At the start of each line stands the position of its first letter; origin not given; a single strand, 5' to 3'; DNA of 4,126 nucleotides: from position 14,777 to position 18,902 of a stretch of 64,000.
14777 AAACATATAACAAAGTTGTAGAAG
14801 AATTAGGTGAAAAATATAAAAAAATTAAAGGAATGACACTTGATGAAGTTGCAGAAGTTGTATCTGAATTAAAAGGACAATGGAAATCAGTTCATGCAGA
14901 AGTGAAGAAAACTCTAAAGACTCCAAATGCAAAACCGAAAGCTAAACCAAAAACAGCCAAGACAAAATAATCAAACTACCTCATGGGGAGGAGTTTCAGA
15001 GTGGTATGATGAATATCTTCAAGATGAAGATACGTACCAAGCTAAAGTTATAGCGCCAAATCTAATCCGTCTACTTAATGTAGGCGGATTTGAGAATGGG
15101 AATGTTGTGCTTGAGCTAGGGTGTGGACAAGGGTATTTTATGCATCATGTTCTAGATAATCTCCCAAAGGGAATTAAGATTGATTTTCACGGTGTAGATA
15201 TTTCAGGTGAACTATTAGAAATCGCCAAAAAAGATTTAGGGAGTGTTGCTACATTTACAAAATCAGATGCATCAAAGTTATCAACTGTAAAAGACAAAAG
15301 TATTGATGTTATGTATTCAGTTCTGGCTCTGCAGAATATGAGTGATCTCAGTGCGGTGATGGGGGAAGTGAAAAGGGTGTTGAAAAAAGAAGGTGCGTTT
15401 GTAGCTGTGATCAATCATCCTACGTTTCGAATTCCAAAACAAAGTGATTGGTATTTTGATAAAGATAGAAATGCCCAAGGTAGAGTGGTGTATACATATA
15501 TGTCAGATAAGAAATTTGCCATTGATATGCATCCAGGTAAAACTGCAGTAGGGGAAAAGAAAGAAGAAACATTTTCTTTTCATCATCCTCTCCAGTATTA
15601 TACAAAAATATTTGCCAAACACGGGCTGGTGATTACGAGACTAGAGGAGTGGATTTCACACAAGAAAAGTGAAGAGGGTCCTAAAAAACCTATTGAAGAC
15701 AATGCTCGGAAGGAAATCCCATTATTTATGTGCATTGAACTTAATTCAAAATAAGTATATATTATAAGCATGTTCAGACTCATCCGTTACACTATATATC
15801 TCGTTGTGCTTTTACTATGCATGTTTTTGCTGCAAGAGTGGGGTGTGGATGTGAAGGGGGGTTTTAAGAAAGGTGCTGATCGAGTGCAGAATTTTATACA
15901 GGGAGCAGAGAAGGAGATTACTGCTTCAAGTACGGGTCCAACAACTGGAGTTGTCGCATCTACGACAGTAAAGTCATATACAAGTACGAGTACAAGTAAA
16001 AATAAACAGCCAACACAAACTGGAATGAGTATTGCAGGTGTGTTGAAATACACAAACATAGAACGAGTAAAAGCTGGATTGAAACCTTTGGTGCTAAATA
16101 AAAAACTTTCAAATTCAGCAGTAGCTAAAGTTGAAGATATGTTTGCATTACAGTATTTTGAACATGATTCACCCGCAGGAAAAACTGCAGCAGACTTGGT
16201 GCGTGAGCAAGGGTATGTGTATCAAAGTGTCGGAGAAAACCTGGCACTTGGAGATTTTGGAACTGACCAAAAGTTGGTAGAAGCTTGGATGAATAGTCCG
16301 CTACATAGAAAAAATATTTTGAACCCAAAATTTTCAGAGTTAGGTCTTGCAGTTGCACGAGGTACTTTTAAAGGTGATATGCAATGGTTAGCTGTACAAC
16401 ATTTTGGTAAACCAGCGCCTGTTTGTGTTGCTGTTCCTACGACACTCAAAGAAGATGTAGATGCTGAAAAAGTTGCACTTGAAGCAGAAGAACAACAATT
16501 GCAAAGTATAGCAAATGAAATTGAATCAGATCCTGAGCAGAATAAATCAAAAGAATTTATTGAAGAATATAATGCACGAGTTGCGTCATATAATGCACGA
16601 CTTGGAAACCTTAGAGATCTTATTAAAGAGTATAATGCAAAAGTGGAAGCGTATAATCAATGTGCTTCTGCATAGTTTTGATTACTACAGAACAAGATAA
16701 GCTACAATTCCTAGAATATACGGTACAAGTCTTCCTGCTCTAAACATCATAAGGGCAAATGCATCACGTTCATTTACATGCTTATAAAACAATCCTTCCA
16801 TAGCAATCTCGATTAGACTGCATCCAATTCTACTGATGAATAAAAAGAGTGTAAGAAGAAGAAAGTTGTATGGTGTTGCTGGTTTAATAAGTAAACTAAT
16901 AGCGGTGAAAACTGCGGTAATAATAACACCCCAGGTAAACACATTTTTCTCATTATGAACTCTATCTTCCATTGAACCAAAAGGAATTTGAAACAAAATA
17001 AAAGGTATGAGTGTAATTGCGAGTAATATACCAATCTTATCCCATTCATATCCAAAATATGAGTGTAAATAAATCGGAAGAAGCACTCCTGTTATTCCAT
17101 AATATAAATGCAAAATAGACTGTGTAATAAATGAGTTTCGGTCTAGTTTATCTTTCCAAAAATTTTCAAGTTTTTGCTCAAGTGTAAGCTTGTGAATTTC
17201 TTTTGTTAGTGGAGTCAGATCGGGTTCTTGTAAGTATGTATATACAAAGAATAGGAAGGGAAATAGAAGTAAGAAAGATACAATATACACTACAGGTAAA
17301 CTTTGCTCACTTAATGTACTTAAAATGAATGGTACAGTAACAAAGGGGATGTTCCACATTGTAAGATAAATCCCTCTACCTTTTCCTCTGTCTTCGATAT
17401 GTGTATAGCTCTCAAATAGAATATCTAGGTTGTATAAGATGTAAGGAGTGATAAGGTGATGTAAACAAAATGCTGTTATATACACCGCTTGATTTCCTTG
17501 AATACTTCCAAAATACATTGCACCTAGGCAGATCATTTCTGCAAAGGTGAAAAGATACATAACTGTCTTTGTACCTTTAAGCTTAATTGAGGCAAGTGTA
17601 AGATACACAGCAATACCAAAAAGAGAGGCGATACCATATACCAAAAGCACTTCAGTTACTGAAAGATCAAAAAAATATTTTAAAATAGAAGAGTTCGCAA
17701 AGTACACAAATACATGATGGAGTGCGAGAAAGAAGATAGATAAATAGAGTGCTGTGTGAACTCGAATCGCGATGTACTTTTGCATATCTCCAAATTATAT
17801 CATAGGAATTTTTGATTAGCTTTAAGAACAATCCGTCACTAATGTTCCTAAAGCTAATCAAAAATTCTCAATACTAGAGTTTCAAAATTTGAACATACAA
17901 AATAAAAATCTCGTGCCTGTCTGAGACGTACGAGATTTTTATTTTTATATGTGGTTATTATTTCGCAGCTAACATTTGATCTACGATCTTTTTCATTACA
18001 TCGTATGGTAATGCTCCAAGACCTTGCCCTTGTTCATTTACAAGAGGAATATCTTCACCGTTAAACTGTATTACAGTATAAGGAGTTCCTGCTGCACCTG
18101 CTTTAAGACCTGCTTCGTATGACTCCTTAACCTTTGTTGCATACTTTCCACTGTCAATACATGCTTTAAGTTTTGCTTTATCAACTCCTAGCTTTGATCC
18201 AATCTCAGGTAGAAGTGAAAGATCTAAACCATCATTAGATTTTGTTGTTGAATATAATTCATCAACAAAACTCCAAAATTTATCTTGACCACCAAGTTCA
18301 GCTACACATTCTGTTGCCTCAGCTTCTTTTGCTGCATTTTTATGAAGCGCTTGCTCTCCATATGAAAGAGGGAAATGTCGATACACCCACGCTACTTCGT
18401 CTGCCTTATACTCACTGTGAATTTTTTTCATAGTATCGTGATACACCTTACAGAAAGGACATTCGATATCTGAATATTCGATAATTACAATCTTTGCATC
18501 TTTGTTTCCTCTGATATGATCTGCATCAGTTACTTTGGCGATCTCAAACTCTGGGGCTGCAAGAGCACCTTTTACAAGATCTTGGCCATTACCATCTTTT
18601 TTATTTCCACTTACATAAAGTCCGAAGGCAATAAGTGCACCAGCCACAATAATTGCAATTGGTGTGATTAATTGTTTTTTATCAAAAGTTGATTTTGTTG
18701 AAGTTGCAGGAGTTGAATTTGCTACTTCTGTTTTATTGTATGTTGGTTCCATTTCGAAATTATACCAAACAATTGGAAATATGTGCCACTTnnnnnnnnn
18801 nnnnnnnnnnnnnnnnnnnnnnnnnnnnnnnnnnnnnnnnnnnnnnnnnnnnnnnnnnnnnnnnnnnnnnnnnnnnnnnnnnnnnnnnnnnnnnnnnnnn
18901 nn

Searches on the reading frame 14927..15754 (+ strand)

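Call 41: search_protein_families(library=pfam, proteins=[window:14927-15754:+], max_evalue=0.001)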
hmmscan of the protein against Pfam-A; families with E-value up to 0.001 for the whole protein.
window:14927-15754:+ (275 aa): 6 families
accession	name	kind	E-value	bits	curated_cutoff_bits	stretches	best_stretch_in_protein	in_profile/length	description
PF13847.12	Methyltransf_31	-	3.7e-17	62.8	27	1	57-160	3-109/145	Methyltransferase domain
PF08241.18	Methyltransf_11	-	1.8e-16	61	21.2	1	62-159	1-94/95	Methyltransferase domain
PF13649.12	Methyltransf_25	-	3.8e-15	56.8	27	1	61-156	1-97/97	Methyltransferase domain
PF08242.18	Methyltransf_12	-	1.2e-11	45.6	30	1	62-157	1-97/98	Methyltransferase domain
PF13489.12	Methyltransf_23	-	2.4e-09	37.6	27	1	39-182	6-139/164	Methyltransferase domain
PF01209.24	Ubie_methyltran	-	1.1e-08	35.1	20.1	1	54-165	44-157/233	ubiE/COQ5 methyltransferase family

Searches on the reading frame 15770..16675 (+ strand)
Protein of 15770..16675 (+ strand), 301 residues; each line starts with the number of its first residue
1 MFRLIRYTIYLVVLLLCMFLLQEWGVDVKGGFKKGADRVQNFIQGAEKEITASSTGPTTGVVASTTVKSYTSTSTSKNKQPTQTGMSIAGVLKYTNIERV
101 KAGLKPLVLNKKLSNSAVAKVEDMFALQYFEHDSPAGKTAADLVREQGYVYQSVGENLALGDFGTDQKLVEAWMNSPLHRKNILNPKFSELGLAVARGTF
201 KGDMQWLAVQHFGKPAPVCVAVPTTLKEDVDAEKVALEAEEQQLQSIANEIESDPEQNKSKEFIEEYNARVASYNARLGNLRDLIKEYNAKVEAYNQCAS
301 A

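Call 41: search_protein_families(library=pfam, proteins=[window:15770-16675:+], max_evalue=0.001)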
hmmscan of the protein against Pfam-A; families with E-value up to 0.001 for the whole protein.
window:15770-16675:+ (301 aa): 1 family
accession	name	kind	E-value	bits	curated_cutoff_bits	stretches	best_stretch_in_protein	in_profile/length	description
PF00188.32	CAP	-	1.7e-14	55.1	21.1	1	92-210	1-115/117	Cysteine-rich secretory protein family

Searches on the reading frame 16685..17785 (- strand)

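Call 41: search_protein_families(library=pfam, proteins=[window:16685-17785:-], max_evalue=0.001)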
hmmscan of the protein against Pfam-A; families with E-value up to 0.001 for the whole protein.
window:16685-17785:- (366 aa): 2 families
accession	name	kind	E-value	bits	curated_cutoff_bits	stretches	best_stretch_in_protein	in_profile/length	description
PF07690.21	MFS_1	-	2.9e-16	59.8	33.4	2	219-359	2-137/347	Major Facilitator Superfamily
PF12832.13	MFS_1_like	-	2.9e-05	23.7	25.2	1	224-327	7-114/373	MFS_1 like family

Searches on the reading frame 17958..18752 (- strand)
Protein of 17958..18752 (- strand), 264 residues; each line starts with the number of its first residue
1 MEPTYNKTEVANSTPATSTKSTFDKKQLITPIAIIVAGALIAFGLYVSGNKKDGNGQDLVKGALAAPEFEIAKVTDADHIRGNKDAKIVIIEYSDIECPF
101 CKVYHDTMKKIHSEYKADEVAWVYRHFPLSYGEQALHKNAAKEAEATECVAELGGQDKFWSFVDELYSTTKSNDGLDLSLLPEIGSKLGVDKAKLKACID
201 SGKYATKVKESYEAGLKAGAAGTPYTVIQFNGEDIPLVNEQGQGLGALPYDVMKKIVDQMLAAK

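Call 41: search_protein_families(library=pfam, proteins=[window:17958-18752:-], max_evalue=0.001)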
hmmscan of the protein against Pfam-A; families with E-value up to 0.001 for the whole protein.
window:17958-18752:- (264 aa): 4 families
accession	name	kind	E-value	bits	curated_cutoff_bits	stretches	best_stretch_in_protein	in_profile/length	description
PF13462.12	Thioredoxin_4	-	9.4e-19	68.6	23.2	1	76-228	3-145/165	Thioredoxin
PF01323.26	DSBA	-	8.8e-14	52.2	25.6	1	90-254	2-187/191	DSBA-like thioredoxin domain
PF18400.7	Thioredoxin_12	-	2.1e-07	31.4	26.1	1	68-130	124-185/190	Thioredoxin-like domain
PF13098.12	Thioredoxin_2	-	1.8e-05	25.5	27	1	84-243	3-90/104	Thioredoxin-like domain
